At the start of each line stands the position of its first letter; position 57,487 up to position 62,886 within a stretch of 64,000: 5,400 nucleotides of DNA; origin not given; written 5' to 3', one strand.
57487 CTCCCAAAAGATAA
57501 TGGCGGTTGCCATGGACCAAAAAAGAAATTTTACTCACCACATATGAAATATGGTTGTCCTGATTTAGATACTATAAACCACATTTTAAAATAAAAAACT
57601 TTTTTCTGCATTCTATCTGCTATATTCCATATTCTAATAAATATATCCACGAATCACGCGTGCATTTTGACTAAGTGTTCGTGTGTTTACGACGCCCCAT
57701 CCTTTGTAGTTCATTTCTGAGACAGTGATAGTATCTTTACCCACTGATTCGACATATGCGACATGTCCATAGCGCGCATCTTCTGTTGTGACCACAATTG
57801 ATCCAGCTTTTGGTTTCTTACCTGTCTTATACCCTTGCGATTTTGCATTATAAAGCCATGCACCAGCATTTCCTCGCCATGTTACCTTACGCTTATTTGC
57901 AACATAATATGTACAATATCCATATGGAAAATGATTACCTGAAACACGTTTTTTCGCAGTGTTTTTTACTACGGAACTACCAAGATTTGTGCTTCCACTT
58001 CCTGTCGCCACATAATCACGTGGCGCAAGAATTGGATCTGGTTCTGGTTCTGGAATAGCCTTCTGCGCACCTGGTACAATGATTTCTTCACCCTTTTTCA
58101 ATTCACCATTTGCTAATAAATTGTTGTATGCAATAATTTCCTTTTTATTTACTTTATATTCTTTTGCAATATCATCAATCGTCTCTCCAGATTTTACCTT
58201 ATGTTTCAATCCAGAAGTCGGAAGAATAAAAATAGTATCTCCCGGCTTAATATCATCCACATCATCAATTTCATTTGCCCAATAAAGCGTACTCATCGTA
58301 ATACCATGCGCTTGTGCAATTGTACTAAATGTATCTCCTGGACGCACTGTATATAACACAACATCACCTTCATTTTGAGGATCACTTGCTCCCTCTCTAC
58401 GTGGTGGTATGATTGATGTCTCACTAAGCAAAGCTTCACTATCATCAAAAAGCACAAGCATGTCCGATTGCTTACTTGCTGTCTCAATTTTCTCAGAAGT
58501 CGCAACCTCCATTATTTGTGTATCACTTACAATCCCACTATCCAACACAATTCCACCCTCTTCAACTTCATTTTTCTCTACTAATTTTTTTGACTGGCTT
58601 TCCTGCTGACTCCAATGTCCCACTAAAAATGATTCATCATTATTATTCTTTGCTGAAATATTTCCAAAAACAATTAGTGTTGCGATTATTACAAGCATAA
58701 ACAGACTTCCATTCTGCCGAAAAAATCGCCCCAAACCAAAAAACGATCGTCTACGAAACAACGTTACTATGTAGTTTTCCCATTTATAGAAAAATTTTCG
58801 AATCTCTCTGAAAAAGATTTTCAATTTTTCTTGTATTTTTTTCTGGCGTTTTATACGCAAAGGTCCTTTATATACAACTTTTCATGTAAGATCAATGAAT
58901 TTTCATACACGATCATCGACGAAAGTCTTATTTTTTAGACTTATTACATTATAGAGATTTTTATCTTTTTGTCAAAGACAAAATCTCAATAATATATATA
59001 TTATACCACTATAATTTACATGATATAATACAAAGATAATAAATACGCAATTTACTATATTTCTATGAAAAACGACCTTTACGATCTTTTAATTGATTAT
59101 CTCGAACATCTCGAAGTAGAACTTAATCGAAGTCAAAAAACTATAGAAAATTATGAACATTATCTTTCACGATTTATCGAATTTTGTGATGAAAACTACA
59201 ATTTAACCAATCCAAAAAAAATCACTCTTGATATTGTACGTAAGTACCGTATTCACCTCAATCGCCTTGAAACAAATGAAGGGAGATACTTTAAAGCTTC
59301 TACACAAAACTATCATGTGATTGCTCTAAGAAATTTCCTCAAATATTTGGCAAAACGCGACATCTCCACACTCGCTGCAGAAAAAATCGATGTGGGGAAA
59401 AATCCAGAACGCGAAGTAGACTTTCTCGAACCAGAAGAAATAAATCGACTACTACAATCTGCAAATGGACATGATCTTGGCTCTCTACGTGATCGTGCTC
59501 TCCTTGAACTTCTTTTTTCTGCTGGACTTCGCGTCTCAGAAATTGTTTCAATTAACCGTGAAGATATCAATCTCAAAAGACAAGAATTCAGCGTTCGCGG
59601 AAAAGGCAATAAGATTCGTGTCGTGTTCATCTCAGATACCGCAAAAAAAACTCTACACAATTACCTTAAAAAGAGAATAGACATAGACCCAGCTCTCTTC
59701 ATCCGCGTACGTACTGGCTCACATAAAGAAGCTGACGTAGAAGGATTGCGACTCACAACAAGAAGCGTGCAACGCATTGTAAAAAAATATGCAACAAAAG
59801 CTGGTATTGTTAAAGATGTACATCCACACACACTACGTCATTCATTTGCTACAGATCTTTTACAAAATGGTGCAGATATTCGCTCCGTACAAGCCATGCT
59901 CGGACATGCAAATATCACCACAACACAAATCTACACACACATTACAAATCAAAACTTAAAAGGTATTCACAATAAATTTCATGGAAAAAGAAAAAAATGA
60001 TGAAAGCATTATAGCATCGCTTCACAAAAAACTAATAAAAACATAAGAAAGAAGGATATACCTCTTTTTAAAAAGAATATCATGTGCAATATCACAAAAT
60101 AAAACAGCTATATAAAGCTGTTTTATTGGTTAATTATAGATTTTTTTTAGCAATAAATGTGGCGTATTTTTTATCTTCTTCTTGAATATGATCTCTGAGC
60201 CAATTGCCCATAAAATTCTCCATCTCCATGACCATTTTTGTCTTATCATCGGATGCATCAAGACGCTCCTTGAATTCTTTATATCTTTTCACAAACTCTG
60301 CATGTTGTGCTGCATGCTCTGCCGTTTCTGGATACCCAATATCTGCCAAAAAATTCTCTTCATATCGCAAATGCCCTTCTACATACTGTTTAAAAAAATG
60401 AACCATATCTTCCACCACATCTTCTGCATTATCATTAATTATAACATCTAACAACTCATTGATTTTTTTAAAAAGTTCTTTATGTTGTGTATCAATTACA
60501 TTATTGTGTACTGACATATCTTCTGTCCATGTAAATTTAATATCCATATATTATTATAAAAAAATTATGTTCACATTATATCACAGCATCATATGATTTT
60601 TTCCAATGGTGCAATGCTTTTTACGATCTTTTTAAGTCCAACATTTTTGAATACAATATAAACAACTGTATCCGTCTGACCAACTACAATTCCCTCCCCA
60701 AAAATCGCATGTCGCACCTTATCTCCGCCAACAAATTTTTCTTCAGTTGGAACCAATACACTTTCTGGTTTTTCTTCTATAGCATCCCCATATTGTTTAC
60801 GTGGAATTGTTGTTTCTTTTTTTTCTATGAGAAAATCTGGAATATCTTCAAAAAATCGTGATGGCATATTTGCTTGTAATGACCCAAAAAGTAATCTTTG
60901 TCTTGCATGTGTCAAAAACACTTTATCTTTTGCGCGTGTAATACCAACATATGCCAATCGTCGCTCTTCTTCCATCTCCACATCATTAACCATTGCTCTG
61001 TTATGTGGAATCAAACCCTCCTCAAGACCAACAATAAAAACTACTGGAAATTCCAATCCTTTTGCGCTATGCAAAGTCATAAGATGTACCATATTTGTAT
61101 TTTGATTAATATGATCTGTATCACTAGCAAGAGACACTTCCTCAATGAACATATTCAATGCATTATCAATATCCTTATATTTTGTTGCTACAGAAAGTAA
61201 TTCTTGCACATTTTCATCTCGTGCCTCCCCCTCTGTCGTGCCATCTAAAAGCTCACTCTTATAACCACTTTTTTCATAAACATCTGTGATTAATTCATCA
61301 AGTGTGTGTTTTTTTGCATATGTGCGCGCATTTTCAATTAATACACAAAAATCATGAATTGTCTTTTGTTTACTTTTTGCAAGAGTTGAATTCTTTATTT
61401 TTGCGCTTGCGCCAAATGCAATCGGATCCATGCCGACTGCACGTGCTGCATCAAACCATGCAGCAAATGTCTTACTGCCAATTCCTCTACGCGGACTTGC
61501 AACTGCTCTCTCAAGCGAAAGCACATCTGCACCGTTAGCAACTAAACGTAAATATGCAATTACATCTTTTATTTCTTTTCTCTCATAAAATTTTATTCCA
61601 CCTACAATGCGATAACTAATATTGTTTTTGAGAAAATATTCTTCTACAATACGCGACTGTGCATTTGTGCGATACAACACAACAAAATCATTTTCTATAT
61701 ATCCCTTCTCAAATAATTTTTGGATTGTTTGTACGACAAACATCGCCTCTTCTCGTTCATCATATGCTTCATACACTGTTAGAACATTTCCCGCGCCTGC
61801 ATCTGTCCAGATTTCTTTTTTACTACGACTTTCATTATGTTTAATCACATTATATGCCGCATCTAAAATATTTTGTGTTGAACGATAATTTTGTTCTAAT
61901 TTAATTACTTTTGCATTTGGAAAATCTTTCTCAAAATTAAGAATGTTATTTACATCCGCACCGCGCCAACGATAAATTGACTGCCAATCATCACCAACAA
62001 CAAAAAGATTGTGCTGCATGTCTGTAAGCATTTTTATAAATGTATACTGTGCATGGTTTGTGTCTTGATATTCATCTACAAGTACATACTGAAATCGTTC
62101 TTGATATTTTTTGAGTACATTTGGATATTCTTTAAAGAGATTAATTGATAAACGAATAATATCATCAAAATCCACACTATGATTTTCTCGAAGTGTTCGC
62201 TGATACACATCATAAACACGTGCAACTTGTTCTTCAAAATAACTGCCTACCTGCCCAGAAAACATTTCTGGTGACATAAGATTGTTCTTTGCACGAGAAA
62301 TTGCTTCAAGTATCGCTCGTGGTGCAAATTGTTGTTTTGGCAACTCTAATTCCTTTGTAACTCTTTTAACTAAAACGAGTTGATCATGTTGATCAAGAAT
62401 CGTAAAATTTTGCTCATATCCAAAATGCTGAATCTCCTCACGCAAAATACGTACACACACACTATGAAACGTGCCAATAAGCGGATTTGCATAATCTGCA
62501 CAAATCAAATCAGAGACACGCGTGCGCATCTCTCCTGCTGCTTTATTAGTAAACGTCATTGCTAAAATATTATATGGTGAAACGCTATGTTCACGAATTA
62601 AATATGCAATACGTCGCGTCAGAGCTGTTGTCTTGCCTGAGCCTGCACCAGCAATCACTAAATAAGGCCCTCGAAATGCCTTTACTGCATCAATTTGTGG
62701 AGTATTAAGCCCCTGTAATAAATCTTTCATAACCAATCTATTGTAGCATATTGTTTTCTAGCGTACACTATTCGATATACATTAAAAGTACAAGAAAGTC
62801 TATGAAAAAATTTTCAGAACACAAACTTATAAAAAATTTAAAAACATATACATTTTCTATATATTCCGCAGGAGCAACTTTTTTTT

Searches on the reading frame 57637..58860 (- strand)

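Call 64: search_protein_families(library=pfam, proteins=[window:57637-58860:-], max_evalue=0.0001)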
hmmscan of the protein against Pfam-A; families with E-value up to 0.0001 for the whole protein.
window:57637-58860:- (408 aa): 3 families
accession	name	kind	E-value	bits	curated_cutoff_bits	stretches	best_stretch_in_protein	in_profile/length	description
PF01476.26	LysM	-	1.6e-22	79.6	20.9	2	170-212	1-42/43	LysM domain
PF05257.22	CHAP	-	2.2e-18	67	26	1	308-384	3-81/81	CHAP domain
PF23473.1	LysM3_LYK4_5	-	1.1e-07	32.3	29.3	0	170-211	5-44/48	LYK4/5 LysM3 domain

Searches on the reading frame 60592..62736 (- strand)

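Call 9: search_protein_families(library=pfam, proteins=[window:60592-62736:-], max_evalue=0.001)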
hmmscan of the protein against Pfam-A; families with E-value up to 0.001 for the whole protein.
window:60592-62736:- (715 aa): 9 families
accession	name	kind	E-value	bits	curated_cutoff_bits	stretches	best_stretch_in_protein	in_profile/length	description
PF00580.27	UvrD-helicase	-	2.4e-93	313.2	23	1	10-273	1-271/271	UvrD/REP helicase N-terminal domain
PF13361.12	UvrD_C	-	1.1e-74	252.5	25.6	1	278-612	1-349/350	UvrD-like helicase C-terminal domain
PF13245.12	AAA_19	-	4.5e-22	79.1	25.1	1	16-256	3-132/134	AAA domain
PF13538.12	UvrD_C_2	-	1.8e-10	40.9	27.4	1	550-608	2-51/52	UvrD-like helicase C-terminal domain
PF01443.25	Viral_helicase1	-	1e-07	32.4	21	0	547-606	174-224/228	Viral superfamily 1 RNA helicase core domain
PF13604.12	AAA_30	-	1.6e-06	28.4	27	0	10-74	2-66/191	AAA domain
PF21196.3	PcrA_UvrD_tudor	-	6.7e-06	26.3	23.9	1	671-713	2-48/48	PcrA/UvrD tudor domain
PF13086.12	AAA_11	-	0.0005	20.4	27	0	10-136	2-120/257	AAA domain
PF13087.12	AAA_12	-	0.00077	19.5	27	0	290-370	49-131/195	AAA domain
